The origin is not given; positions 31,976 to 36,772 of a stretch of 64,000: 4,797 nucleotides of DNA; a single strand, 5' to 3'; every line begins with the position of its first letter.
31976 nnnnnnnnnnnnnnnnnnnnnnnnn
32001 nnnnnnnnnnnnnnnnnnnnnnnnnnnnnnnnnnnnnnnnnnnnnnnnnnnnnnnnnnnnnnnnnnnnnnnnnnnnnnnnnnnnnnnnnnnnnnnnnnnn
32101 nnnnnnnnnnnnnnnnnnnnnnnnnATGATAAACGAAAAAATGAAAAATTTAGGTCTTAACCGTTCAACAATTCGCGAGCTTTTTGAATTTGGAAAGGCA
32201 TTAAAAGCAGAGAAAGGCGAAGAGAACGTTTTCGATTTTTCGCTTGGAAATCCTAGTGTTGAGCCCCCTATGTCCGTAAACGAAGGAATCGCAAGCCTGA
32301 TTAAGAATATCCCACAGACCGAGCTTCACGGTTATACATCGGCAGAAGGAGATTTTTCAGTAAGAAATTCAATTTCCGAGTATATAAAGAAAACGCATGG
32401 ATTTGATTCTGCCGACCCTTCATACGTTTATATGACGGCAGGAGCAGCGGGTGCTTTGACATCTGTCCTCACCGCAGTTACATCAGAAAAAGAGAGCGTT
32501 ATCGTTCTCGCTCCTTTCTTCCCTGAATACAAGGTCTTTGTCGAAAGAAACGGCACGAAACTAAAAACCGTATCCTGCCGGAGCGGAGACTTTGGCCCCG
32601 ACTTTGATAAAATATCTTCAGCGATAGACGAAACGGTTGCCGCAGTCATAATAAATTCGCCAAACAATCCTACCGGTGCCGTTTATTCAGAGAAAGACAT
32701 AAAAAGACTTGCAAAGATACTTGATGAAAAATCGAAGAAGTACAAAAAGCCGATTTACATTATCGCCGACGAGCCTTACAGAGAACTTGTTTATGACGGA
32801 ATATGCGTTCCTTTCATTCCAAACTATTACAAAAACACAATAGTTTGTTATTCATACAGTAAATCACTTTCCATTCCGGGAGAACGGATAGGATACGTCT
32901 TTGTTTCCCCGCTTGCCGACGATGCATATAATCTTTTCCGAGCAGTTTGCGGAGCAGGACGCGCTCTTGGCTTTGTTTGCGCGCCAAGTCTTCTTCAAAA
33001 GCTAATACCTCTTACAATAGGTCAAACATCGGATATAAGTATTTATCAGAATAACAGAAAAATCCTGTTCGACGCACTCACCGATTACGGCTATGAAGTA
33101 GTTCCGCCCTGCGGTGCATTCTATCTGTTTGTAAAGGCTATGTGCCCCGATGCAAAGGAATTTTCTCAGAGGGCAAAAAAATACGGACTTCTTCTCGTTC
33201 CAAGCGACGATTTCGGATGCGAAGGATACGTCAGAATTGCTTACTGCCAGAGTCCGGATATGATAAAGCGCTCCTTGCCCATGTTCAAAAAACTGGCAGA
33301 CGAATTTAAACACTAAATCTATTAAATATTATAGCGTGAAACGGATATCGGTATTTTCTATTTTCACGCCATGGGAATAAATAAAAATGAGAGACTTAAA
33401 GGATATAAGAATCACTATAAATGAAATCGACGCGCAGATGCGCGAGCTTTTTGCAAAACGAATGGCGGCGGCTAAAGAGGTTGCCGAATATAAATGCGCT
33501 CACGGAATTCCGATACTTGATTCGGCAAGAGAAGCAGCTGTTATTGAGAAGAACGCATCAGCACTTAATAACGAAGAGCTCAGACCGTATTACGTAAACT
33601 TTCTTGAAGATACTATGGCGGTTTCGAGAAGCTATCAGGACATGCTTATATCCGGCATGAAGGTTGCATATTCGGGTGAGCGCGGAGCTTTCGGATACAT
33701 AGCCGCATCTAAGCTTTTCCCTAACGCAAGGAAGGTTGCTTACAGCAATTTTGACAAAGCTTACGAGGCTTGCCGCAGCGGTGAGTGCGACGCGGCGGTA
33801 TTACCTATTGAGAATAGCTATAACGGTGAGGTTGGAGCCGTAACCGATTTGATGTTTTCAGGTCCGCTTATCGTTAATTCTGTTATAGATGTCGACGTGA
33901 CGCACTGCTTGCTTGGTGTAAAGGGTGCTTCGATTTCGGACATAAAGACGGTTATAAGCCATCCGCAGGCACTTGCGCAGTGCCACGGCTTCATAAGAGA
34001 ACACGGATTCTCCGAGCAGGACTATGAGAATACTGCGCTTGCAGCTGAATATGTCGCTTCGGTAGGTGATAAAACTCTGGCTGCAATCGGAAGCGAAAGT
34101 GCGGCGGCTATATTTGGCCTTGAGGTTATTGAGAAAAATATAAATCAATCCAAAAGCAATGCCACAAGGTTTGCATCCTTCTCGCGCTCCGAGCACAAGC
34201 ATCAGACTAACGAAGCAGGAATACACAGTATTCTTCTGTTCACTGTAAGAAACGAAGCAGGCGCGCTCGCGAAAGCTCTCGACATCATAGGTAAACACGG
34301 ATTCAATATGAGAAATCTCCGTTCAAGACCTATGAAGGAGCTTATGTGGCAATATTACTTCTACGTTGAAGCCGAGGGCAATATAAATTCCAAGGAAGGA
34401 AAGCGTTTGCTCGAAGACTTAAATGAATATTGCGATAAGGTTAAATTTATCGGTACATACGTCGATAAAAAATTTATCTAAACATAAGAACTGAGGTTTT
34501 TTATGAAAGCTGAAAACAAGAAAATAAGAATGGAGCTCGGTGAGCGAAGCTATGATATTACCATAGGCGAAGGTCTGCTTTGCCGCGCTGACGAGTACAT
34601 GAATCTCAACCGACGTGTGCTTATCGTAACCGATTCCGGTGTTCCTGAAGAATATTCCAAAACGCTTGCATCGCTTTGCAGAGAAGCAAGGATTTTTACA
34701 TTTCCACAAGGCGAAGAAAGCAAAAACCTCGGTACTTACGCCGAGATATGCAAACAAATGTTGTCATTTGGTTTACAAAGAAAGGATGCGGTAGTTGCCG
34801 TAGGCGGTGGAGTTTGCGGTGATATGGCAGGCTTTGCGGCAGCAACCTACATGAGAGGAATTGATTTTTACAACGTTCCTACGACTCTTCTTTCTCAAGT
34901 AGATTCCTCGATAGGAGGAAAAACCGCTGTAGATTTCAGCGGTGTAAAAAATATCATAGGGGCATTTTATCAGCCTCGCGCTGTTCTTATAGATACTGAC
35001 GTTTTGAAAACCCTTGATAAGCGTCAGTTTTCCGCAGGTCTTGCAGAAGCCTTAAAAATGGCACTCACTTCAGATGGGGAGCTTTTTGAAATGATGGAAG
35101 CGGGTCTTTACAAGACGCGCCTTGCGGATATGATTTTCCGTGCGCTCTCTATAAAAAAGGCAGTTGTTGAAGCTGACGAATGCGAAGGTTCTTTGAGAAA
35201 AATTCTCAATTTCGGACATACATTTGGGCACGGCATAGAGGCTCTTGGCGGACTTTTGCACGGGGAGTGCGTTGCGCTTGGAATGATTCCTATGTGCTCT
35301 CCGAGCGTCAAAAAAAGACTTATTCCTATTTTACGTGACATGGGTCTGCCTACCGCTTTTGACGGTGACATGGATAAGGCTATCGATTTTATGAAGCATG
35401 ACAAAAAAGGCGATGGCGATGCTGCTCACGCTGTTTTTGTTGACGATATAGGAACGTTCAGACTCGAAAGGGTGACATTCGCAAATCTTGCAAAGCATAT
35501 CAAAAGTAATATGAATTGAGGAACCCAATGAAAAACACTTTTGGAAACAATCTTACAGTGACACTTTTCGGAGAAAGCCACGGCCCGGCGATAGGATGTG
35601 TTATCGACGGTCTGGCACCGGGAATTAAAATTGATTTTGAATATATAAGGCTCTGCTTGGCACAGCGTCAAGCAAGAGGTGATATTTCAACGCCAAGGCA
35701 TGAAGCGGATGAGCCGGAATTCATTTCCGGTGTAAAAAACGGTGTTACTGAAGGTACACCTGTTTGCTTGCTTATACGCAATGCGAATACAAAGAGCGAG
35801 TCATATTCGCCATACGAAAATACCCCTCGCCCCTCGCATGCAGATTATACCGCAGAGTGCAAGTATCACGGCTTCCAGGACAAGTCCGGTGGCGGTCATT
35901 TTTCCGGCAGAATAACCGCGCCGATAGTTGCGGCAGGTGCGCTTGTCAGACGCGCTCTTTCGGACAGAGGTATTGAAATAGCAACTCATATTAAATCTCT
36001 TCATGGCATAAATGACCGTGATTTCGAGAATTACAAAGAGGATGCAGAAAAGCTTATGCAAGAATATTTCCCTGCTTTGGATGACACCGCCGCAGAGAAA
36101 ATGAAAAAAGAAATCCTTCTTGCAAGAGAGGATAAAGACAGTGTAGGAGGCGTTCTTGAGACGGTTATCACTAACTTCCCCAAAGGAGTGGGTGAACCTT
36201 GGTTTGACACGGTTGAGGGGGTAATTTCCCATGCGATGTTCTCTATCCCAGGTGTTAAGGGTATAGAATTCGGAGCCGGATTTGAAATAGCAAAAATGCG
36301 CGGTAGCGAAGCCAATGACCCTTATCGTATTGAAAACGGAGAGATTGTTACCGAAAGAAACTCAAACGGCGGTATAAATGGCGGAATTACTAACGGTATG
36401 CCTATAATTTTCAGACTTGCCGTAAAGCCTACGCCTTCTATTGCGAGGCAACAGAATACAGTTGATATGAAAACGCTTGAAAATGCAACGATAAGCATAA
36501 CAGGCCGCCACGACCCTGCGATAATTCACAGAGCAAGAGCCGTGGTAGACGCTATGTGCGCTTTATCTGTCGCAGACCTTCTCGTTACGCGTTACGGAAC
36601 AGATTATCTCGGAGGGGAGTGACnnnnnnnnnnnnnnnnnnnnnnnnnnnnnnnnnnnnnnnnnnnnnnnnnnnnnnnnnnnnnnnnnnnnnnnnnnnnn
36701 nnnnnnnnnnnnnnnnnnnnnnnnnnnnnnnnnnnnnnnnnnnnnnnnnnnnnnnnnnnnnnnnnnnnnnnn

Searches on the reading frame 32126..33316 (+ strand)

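Call 97: search_protein_families(library=pfam, proteins=[window:32126-33316:+], max_evalue=0.00001)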
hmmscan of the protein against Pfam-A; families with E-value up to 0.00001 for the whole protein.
window:32126-33316:+ (396 aa): 1 family
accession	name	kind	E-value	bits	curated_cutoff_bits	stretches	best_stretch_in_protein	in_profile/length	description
PF00155.27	Aminotran_1_2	-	3e-43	148.8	19.7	1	35-381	3-355/361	Aminotransferase class I and II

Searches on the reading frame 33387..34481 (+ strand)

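Call 97: search_protein_families(library=pfam, proteins=[window:33387-34481:+], max_evalue=0.00001)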
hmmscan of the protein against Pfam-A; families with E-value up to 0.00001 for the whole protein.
window:33387-34481:+ (364 aa): 3 families
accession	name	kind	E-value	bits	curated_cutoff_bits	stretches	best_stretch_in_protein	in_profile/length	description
PF00800.23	PDT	-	1.9e-50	171.6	25.2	1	93-268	1-179/181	Prephenate dehydratase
PF01817.26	CM_2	-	2.1e-18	66.8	27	1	7-84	1-79/80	Chorismate mutase type II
PF01842.31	ACT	-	4.3e-07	30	27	1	282-345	2-64/66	ACT domain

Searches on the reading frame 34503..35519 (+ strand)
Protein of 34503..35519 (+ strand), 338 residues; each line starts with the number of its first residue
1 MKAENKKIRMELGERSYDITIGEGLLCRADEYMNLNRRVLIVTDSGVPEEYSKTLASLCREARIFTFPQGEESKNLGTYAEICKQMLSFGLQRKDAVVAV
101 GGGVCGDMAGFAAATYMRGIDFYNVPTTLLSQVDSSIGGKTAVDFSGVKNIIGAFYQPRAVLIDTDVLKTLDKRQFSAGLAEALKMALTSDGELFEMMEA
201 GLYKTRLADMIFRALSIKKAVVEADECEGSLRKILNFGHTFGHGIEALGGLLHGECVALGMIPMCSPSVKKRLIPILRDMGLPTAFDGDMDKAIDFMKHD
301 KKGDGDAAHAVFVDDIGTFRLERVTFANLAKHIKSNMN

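Call 12: search_protein_families(library=pfam, proteins=[window:34503-35519:+], max_evalue=0.001)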
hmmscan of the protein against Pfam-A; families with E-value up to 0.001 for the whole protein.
window:34503-35519:+ (338 aa): 4 families
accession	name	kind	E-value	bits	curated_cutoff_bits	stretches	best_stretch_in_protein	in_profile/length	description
PF01761.26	DHQ_synthase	-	1.2e-47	160.7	24.2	1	65-177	2-114/115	3-dehydroquinate synthase N-terminal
PF24621.2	DHQS_C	-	2.4e-28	99.4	27.6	1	179-302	1-143/144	3-dehydroquinate synthase C-terminal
PF13685.12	Fe-ADH_2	-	2.1e-10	41.2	28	1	21-169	2-146/149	Iron-containing alcohol dehydrogenase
PF00465.25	Fe-ADH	-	1.7e-07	31.5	31.3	1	19-128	4-130/168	Iron-containing alcohol dehydrogenase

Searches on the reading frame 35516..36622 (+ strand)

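Call 12: search_protein_families(library=pfam, proteins=[window:35516-36622:+], max_evalue=0.001)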
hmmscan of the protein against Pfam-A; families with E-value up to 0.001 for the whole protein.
window:35516-36622:+ (368 aa): 1 family
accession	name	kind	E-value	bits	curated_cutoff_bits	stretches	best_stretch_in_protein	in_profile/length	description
PF01264.26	Chorismate_synt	-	7.2e-122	406.6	27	1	13-356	1-326/327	Chorismate synthase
